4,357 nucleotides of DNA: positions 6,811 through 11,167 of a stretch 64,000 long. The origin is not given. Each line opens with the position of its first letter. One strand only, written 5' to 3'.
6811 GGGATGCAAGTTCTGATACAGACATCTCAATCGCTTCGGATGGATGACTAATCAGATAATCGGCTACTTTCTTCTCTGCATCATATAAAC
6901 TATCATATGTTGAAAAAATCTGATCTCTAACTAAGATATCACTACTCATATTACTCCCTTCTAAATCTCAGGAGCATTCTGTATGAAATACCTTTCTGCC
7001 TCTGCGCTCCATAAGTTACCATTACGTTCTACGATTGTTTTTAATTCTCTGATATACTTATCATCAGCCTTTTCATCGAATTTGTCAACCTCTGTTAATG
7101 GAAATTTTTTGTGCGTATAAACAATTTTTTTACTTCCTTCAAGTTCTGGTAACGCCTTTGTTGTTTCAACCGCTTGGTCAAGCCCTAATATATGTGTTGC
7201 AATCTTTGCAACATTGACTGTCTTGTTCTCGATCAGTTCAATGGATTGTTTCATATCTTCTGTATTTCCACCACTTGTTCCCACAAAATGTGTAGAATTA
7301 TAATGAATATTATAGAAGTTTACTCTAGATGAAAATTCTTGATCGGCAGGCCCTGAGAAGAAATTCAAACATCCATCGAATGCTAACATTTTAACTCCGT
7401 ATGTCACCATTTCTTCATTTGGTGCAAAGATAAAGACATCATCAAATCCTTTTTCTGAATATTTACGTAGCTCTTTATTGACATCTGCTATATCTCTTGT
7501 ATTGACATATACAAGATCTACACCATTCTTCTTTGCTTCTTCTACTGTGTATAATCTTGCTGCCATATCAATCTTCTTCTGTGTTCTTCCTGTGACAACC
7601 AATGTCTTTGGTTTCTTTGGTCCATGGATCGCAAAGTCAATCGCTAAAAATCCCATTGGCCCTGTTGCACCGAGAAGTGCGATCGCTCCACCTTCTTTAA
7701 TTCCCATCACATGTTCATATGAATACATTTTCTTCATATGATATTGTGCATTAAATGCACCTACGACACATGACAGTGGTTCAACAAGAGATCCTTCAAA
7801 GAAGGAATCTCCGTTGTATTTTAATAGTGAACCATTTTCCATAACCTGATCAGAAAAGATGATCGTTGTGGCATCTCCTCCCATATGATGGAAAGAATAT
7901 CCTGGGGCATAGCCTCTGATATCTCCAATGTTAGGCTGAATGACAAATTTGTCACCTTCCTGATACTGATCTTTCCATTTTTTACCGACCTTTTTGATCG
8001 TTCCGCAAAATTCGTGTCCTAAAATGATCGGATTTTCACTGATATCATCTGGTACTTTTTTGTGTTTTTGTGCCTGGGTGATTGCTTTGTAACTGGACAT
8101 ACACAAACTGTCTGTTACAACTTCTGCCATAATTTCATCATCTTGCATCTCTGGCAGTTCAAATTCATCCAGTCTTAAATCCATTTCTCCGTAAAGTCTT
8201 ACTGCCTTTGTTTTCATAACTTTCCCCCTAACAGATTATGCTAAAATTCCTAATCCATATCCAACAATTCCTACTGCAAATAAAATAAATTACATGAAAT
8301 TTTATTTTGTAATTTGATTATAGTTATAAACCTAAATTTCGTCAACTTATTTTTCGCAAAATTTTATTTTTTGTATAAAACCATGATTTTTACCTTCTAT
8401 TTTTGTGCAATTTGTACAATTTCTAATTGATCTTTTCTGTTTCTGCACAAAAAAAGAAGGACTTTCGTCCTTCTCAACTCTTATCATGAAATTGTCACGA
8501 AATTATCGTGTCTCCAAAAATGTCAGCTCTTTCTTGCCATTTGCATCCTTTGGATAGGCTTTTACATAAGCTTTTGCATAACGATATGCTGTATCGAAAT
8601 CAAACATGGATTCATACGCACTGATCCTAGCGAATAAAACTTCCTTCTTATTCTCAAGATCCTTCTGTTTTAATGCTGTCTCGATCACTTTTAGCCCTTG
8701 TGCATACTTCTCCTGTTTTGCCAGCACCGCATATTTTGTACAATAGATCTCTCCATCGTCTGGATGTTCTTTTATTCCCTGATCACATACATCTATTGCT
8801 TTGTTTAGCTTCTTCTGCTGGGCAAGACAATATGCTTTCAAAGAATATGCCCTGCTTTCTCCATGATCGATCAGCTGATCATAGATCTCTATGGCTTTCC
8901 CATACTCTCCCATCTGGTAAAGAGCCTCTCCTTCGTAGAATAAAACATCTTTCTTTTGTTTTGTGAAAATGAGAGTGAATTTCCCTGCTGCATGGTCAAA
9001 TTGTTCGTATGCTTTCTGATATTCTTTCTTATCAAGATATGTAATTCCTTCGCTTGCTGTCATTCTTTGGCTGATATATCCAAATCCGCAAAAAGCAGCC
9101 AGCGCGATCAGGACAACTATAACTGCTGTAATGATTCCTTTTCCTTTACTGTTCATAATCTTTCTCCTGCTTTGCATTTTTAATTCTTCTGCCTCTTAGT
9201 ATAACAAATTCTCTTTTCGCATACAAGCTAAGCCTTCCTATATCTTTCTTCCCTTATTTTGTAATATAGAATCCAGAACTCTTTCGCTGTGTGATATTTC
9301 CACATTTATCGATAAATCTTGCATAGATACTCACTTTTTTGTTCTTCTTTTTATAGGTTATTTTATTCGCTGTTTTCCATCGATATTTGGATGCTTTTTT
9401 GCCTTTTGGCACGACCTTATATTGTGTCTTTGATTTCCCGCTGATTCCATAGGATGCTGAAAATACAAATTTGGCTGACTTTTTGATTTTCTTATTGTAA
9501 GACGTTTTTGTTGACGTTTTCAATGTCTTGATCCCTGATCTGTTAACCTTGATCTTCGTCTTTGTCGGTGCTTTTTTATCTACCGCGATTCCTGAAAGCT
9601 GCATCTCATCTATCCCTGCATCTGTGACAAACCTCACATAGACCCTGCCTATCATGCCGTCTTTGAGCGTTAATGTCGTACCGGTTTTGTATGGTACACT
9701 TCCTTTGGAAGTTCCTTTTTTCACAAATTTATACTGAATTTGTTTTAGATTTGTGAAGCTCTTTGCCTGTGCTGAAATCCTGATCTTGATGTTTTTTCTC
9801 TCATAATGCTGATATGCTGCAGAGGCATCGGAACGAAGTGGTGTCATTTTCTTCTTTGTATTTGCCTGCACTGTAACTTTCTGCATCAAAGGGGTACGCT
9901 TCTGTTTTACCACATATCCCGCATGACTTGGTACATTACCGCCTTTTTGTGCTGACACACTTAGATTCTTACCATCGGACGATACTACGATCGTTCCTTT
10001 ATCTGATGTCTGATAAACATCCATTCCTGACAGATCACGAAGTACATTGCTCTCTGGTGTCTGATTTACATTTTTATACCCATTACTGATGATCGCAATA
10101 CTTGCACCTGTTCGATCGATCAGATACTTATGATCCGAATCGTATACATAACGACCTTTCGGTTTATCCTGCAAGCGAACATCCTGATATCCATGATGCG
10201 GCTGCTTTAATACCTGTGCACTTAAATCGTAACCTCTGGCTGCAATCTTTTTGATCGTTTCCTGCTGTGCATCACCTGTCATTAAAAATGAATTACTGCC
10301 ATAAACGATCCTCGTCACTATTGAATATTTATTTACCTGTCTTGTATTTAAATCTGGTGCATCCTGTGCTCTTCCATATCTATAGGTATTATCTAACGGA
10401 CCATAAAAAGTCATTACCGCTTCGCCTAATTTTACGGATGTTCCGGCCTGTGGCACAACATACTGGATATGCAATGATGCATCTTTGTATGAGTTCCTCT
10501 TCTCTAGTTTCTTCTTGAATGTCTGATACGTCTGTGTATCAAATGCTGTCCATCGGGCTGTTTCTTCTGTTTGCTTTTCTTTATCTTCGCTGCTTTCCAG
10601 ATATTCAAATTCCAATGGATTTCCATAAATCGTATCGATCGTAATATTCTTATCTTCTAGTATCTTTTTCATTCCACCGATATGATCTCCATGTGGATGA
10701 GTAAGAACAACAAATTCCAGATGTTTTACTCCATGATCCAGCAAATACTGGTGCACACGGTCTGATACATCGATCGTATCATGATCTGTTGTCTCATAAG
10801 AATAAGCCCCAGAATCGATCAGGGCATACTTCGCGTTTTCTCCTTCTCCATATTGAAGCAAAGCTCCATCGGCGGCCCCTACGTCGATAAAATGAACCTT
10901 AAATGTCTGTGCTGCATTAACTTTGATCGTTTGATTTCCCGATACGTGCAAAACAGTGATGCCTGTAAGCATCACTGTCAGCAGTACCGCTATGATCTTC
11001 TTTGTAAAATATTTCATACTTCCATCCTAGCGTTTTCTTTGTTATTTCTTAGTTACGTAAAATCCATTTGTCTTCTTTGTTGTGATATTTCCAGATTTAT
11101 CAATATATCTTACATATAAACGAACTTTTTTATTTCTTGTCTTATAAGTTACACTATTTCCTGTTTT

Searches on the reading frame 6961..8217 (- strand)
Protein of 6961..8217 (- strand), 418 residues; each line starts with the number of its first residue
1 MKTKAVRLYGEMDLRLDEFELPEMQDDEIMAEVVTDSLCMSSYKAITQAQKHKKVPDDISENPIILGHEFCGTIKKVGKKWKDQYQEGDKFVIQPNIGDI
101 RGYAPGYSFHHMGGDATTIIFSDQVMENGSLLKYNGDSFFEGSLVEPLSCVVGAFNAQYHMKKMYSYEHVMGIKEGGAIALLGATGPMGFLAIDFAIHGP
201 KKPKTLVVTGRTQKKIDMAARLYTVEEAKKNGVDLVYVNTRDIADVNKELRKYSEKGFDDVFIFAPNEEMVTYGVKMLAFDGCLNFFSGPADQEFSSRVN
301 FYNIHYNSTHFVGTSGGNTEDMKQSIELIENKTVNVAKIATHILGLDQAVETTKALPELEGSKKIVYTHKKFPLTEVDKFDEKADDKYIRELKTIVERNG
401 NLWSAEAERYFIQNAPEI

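Call 61: search_protein_families(library=pfam, proteins=[window:6961-8217:-], max_evalue=0.0001)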
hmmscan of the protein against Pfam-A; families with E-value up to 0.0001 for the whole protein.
window:6961-8217:- (418 aa): 2 families
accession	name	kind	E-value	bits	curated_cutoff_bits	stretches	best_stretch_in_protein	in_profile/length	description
PF00107.32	ADH_zinc_N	-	7.7e-12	45.7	31.8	1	225-330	27-128/129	Zinc-binding dehydrogenase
PF08240.17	ADH_N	-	3.5e-07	30.9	23.5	1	26-96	2-65/104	Alcohol dehydrogenase GroES-like domain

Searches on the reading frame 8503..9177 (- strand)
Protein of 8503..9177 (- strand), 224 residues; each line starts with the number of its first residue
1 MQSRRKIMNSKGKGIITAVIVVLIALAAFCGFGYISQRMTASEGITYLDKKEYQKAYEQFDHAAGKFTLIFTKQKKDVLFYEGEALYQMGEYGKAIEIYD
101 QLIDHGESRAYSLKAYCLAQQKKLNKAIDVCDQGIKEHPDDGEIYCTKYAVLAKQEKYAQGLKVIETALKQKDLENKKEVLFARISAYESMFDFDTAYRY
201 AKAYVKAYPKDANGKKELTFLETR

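Call 61: search_protein_families(library=pfam, proteins=[window:8503-9177:-], max_evalue=0.0001)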
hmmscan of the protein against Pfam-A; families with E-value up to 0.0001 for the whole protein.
window:8503-9177:- (224 aa): 8 families
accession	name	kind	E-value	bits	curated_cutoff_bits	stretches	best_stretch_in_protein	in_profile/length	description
PF13428.12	TPR_14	-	4.4e-14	52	23.5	0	110-148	3-40/44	Tetratricopeptide repeat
PF13432.12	TPR_16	-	1.8e-11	44.7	32.7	1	82-141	3-64/65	Tetratricopeptide repeat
PF07719.23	TPR_2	-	3.1e-11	42.9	27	0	78-104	3-29/34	Tetratricopeptide repeat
PF14559.12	TPR_19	-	7.1e-10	39.5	25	1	86-144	1-61/68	Tetratricopeptide repeat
PF12895.13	ANAPC3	-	2.4e-09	37.8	27.2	1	76-130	23-78/82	Anaphase-promoting complex, cyclosome, subunit 3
PF00515.34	TPR_1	-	1e-08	35.1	27.8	0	109-141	2-34/34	Tetratricopeptide repeat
PF13174.12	TPR_6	-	3.5e-07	30.9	26.3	0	77-104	1-28/33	Tetratricopeptide repeat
PF25062.1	ARM_TT21_N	-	2.2e-05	24.8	40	0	45-156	108-216/222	Tetratricopeptide repeat protein 21 N-terminal ARM repeat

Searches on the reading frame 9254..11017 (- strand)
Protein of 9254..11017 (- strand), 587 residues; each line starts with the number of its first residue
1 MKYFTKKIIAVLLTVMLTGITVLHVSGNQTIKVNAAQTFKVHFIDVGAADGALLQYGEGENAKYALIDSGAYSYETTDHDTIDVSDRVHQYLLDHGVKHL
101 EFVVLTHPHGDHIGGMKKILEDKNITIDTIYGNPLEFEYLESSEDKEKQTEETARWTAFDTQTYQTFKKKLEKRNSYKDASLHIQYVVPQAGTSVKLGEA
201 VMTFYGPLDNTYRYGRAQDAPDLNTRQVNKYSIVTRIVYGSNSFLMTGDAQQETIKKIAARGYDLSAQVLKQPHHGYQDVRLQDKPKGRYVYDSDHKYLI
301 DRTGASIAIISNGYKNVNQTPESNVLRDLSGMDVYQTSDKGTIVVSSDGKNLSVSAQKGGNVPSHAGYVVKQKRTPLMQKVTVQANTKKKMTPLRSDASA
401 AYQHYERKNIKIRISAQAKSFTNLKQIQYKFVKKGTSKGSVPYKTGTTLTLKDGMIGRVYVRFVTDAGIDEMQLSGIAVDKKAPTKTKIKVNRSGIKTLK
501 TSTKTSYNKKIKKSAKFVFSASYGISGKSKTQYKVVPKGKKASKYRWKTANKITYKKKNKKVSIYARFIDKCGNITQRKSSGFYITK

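Call 61: search_protein_families(library=pfam, proteins=[window:9254-11017:-], max_evalue=0.0001)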
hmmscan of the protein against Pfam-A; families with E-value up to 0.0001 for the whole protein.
window:9254-11017:- (587 aa): 2 families
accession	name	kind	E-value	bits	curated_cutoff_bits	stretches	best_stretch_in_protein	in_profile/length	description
PF00753.33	Lactamase_B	-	8.9e-07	29.5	22.7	1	90-140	34-84/196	Metallo-beta-lactamase superfamily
PF12706.13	Lactamase_B_2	-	3.5e-06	27.2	27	1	93-167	24-98/200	Beta-lactamase superfamily domain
